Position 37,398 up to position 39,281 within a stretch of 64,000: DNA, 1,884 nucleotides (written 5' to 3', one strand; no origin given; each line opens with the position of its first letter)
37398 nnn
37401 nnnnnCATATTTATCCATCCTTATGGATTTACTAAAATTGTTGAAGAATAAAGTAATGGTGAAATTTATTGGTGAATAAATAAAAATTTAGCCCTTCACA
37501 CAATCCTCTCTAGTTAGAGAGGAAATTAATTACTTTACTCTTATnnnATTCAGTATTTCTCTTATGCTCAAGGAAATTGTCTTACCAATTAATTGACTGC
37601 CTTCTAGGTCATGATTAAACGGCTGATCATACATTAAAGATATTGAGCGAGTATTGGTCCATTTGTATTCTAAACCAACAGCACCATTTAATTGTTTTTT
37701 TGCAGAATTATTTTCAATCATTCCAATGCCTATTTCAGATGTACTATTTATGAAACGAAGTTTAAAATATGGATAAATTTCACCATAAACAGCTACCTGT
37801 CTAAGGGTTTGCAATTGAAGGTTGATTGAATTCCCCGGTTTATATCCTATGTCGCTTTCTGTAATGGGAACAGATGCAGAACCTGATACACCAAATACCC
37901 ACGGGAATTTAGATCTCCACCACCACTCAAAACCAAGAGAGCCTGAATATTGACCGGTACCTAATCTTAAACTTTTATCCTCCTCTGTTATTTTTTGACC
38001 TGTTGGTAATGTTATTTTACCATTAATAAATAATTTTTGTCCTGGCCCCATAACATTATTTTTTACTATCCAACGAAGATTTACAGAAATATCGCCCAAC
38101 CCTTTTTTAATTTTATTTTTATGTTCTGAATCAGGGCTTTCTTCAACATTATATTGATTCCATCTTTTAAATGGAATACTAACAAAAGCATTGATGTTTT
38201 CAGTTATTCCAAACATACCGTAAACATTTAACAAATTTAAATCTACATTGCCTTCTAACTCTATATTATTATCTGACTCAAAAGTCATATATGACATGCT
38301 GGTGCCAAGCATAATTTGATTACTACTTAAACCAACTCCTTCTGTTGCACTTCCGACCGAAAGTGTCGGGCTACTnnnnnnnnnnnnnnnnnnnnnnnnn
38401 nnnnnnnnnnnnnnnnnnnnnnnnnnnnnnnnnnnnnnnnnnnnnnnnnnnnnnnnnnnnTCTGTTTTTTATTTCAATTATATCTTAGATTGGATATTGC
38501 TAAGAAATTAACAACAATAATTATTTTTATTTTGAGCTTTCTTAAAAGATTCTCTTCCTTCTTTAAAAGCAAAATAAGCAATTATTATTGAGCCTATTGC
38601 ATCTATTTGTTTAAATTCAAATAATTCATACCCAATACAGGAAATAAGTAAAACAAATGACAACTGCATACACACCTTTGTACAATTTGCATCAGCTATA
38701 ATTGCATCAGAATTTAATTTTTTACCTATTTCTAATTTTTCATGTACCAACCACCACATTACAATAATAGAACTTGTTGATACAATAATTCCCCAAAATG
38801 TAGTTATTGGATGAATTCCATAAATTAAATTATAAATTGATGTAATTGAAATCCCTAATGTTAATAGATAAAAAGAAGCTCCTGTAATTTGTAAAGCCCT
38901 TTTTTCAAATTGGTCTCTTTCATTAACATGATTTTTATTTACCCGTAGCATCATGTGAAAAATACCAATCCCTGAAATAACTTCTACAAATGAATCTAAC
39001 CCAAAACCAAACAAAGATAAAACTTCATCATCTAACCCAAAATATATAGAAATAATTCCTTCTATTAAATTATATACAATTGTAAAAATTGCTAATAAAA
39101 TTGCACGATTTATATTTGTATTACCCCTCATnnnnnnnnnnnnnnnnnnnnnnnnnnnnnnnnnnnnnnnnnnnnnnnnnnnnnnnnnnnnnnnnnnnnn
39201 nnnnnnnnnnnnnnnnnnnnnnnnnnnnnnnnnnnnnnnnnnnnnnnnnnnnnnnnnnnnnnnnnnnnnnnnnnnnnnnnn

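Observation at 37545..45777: Seven-gene heavy-metal RND operon with unusual inserted components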

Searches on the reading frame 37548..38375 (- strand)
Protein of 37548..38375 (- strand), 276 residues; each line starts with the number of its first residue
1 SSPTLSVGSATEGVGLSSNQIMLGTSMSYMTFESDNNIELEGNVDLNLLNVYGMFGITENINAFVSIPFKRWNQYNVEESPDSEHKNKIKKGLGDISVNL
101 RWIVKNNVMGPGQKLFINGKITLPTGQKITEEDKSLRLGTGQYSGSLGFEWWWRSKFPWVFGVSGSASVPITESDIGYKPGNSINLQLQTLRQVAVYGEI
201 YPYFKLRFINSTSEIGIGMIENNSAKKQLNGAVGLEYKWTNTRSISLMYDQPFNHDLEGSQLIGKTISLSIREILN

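Call 61: predict_structure(alignment_id=A7)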
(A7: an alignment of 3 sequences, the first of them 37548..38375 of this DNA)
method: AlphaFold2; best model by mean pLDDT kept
length: 276 residues; sequences in the alignment: 3
mean_pLDDT: 26.6   pTM: 0.15
mean pLDDT of the five models: 26.6, 24.3, 24.2, 23.6, 23.5
residues with pLDDT >= 90: 0; 70-90: 0; 50-70: 0; < 50: 276
segments of 3 or more residues with pLDDT < 50: 1-276
pLDDT, mean of each block of 10 residues (from residue 1): 28 28 23 24 25 23 24 28 36 25 25 26 27 25 24 24 28 33 30 25 24 25 26 28 28 30 27 25
secondary structure, 60 per line:
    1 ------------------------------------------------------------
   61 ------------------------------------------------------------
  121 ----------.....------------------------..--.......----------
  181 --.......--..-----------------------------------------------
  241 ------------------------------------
elements in order: H131-135 E164-170 E183-189

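Call 67: search_protein_representatives(alignment_id=A7)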
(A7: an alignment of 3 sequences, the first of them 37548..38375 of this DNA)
Query: 3 sequences, 255 profile positions. Proteins with E-value up to 0.001 (for the whole library): 29; up to 1e-10: 10; up to 1e-30: 5. The best 29 are listed.
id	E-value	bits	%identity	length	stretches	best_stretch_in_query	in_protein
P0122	3.0e-158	541.2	-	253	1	1-255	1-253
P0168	8.9e-43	162.8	-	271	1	15-251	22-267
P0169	1.9e-36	142.1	-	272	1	17-254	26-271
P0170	7.8e-33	130.3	-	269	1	15-254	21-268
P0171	8.1e-31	123.7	-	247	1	20-255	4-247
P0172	7.6e-26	107.4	-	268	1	21-253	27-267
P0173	5.1e-25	104.7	-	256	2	108-251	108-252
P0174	1.6e-24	103.0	-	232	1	33-249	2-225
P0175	3.2e-14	69.3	-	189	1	26-144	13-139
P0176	5.1e-13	65.3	-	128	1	11-106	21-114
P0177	1.7e-10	57.1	-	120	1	146-254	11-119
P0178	3.0e-09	53.0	-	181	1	23-106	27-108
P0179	6.2e-09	52.0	-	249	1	44-171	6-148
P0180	1.8e-08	50.5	-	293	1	19-163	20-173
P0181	1.1e-07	47.9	-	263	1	27-194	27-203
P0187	1.1e-05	41.3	-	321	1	10-129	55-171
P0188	3.1e-05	39.9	-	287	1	61-217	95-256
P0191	1.1e-04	38.0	-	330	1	56-233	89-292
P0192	5.3e-04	35.8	-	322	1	10-148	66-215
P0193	5.9e-04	35.7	-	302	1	1-247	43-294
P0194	6.7e-04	35.5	-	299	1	25-221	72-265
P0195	7.5e-04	35.3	-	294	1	11-161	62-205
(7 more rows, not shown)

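Call 69: search_protein_families(library=pfam, max_evalue=0.01, proteins=[P0188, P0193, P0194, P0195, P0187, P0192, P0168, P0191, P0180, P0169])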
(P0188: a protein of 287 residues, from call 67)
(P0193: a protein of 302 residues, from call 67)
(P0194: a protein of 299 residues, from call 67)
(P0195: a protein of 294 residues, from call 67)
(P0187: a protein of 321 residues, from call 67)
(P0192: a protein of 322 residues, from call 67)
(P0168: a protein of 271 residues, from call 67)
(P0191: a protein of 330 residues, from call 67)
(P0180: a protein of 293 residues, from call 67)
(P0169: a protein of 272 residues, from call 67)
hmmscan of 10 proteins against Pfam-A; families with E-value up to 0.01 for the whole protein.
P0188 (287 aa): 0 families

P0193 (302 aa): 0 families

P0194 (299 aa): 0 families

P0195 (294 aa): 1 family
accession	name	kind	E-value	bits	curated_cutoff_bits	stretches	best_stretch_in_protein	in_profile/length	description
PF13557.12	Phenol_MetA_deg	-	0.0079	16.7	22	0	96-222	58-176/242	Putative MetA-pathway of phenol degradation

P0187 (321 aa): 0 families

P0192 (322 aa): 1 family
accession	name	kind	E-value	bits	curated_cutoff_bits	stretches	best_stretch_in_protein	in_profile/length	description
PF13557.12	Phenol_MetA_deg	-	0.0011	19.5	22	1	93-194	35-127/242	Putative MetA-pathway of phenol degradation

P0168 (271 aa): 0 families

P0191 (330 aa): 0 families

P0180 (293 aa): 0 families

P0169 (272 aa): 1 family
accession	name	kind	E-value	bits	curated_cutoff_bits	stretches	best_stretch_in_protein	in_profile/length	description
PF13557.12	Phenol_MetA_deg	-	0.0023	18.5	22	1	56-145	47-139/242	Putative MetA-pathway of phenol degradation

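Call 70: search_protein_families(library=ncbifam, max_evalue=0.01, proteins=[P0188, P0193, P0194, P0195, P0187, P0192, P0168, P0191, P0180, P0169])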
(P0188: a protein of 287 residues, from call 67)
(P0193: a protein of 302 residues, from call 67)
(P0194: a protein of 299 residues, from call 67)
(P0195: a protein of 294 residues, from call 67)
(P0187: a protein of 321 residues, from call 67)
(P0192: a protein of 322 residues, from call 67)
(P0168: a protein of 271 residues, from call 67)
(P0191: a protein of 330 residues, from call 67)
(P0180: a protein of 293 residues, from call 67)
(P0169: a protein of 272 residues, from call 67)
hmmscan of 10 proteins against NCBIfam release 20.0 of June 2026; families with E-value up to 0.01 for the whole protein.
P0188 (287 aa): 0 families

P0193 (302 aa): 0 families

P0194 (299 aa): 0 families

P0195 (294 aa): 0 families

P0187 (321 aa): 0 families

P0192 (322 aa): 2 families
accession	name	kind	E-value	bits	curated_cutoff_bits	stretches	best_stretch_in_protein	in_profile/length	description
NF058560.1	FblAmlydTptrFapF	equivalog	0.0036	16.2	700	1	87-170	167-251/420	fibril amyloid transporter FapF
NF050079.1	pilus_FilC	exception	0.0088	15.4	630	0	90-206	158-257/384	putative pilus system protein FilC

P0168 (271 aa): 0 families

P0191 (330 aa): 0 families

P0180 (293 aa): 0 families

P0169 (272 aa): 0 families

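Call 71: find_encoding_contigs(protein=P0193, flank=8000, max_places=3)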
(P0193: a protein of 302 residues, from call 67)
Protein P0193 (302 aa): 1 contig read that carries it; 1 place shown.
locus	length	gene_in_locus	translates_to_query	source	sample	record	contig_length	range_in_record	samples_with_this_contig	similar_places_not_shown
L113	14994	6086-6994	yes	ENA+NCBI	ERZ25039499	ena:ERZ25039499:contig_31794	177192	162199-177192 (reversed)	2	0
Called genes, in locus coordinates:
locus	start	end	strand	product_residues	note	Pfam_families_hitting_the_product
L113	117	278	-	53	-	-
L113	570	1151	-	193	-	PF01618:MotA_ExbB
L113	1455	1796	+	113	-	-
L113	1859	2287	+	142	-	PF14108:ABA4-like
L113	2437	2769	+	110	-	-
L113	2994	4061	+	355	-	PF03150:CCP_MauG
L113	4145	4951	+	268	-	PF20243:MbnP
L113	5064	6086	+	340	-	PF00034:Cytochrom_C (faint), PF03150:CCP_MauG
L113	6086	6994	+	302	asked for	-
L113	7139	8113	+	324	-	PF02881:SRP54_N, PF06414:Zeta_toxin (weak), PF00448:SRP54, PF01656:CbiA (weak), PF13401:AAA_22 (weak)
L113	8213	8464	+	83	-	PF02978:SRP_SPB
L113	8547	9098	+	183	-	-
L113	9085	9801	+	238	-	-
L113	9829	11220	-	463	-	PF00884:Sulfatase, PF01663:Phosphodiest, PF16347:SGSH_C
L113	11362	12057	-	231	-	PF01522:Polysacc_deac_1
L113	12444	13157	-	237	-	PF00034:Cytochrom_C (weak)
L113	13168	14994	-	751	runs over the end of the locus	PF23500:DUF7133, PF13646:HEAT_2 (faint)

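Call 72: find_encoding_contigs(protein=P0169, flank=8000, max_places=3)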
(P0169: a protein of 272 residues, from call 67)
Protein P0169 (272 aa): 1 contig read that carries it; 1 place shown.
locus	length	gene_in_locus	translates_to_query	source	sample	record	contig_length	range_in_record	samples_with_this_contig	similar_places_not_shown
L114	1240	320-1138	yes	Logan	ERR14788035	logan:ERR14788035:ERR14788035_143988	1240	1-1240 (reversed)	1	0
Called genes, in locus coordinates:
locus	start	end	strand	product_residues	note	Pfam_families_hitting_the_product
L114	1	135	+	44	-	?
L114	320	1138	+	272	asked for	-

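Call 74: find_encoding_contigs(protein=P0168, flank=10000, max_places=3)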
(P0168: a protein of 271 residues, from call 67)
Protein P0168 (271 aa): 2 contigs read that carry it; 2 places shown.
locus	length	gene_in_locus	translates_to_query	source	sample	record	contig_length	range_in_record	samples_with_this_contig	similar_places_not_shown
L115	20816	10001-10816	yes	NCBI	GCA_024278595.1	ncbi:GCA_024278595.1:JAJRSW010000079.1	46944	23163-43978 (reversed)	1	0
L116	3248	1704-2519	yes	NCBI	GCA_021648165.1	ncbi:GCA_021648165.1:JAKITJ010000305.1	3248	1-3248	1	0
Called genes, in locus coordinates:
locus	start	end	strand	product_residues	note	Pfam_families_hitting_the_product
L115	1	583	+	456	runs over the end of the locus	PF04055:Radical_SAM, PF06969:HemN_C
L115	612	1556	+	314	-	PF00762:Ferrochelatase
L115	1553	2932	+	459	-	PF01266:DAO, PF01593:Amino_oxidase, PF07992:Pyr_redox_2 (weak), PF13450:NAD_binding_8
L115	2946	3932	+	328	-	PF00490:ALAD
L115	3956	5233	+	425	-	PF00202:Aminotran_3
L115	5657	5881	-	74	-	PF02635:DsrE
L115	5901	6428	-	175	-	-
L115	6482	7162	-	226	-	PF01022:HTH_5, PF12840:HTH_20 (weak), PF00581:Rhodanese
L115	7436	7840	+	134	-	PF00376:MerR, PF13411:MerR_1, PF09278:MerR-DNA-bind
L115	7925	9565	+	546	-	PF00403:HMA (weak), PF00890:FAD_binding_2, PF07992:Pyr_redox_2, PF12831:FAD_oxidored (weak), PF13738:Pyr_redox_3, PF03486:HI0933_like, PF00070:Pyr_redox, PF02852:Pyr_redox_dim, +1 more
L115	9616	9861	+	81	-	PF13192:Thioredoxin_3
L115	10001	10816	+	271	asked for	-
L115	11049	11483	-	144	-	-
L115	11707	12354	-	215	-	-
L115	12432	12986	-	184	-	-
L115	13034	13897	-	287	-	PF01040:UbiA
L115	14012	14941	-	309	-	PF03781:FGE-sulfatase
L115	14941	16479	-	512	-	-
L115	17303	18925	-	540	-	PF16656:Pur_ac_phosph_N, PF00149:Metallophos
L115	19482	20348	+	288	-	PF08501:Shikimate_dh_N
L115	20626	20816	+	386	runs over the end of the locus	PF01264:Chorismate_synt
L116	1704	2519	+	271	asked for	-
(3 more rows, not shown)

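Call 75: find_encoding_contigs(protein=P0188, flank=8000, max_places=3)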
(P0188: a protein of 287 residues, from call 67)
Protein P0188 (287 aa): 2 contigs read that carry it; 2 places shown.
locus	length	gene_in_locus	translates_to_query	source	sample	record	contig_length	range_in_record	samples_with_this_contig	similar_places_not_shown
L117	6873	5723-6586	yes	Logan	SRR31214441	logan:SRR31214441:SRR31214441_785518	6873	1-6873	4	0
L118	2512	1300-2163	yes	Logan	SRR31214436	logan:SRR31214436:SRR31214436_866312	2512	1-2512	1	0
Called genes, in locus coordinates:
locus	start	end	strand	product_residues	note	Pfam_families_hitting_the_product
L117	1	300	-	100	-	?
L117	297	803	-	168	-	-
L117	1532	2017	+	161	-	-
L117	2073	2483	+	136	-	-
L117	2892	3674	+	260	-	PF20033:DUF6438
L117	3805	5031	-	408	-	-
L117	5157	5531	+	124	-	-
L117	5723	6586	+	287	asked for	-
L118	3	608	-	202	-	?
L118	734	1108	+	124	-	-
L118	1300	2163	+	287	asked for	-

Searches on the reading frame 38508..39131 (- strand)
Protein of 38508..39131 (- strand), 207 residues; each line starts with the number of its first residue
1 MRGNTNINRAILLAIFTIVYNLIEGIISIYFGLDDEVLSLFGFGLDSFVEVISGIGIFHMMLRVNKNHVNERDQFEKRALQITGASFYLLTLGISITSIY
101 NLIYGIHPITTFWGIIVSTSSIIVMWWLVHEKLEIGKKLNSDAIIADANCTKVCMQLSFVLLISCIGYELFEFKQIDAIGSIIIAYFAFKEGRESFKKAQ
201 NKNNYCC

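Call 5: search_protein_families(library=pfam, max_evalue=0.01, proteins=[window:38508-39131:-])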
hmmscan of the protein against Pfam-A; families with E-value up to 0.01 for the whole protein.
window:38508-39131:- (207 aa): 2 families
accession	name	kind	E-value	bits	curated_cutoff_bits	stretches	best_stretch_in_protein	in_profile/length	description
PF01545.26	Cation_efflux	-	2.8e-10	40.7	26.6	1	14-199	5-193/198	Cation efflux family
PF13966.11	zf-RVT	-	0.0099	17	27.5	0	108-156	19-66/85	zinc-binding in reverse transcriptase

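Call 6: search_protein_families(library=ncbifam, max_evalue=0.01, proteins=[window:38508-39131:-])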
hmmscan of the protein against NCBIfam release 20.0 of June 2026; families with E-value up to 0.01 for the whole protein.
window:38508-39131:- (207 aa): 4 families
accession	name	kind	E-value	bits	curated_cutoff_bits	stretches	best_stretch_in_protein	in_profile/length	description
TIGR01297.1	CDF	superfamily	1.1e-07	31.5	82.35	1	37-198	28-193/285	cation diffusion facilitator family transporter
NF033616.1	CDF_MamB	equivalog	0.0044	16.5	350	1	16-193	11-191/284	magnetosome biogenesis CDF transporter MamB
NF052621.1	MngEfTpMntE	equivalog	0.0075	15.7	500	1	27-186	20-182/293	manganese efflux transporter MntE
NF050169.1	CatEfflxFieF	equivalog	0.0097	15.2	420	1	82-189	85-186/282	cation efflux pump FieF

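Call 44: search_solved_structures(query=window:38508-39131:-, max_evalue=1, show_alignments=2)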
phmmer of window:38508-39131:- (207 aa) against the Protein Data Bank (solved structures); distinct sequences matched with E-value up to 1: 0.

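Call 80: list_cluster_members(proteins=[window:38508-39131:-, window:39121-42198:-, window:43281-44087:-, window:45376-45777:-])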
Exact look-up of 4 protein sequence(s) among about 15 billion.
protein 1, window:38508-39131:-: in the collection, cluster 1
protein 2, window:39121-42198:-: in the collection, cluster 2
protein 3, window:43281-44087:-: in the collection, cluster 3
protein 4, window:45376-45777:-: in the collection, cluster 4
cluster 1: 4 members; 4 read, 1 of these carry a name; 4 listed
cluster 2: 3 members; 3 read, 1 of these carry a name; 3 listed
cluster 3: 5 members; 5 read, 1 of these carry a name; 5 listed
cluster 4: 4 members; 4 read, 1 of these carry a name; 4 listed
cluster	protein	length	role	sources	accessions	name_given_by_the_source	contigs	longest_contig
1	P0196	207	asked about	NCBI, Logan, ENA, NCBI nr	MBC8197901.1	MAG: cation transporter [Candidatus Marinimicrobia bacterium] | cation transporter [Candidatus Neomarinimicrobiota bacterium]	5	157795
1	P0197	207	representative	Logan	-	-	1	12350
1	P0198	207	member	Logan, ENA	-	-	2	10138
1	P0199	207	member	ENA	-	-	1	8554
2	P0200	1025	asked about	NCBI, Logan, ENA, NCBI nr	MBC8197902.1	MAG: efflux RND transporter permease subunit [Candidatus Marinimicrobia bacterium] | efflux RND transporter permease subunit [Candidatus Neomarinimicrobiota bacterium]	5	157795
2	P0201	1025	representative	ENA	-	-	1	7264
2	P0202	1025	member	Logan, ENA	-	-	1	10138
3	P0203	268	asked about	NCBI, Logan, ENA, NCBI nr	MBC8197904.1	MAG: HupE/UreJ family protein [Candidatus Marinimicrobia bacterium] | HupE/UreJ family protein [Candidatus Neomarinimicrobiota bacterium]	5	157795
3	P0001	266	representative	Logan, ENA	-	-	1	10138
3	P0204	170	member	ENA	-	-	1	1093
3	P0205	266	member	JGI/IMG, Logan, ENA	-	-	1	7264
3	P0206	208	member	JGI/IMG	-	-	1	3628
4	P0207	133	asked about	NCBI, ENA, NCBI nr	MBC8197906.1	MAG: hypothetical protein H8E60_08485 [Candidatus Marinimicrobia bacterium] | hypothetical protein [Candidatus Neomarinimicrobiota bacterium]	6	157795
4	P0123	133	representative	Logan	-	-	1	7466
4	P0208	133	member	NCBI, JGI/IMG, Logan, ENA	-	-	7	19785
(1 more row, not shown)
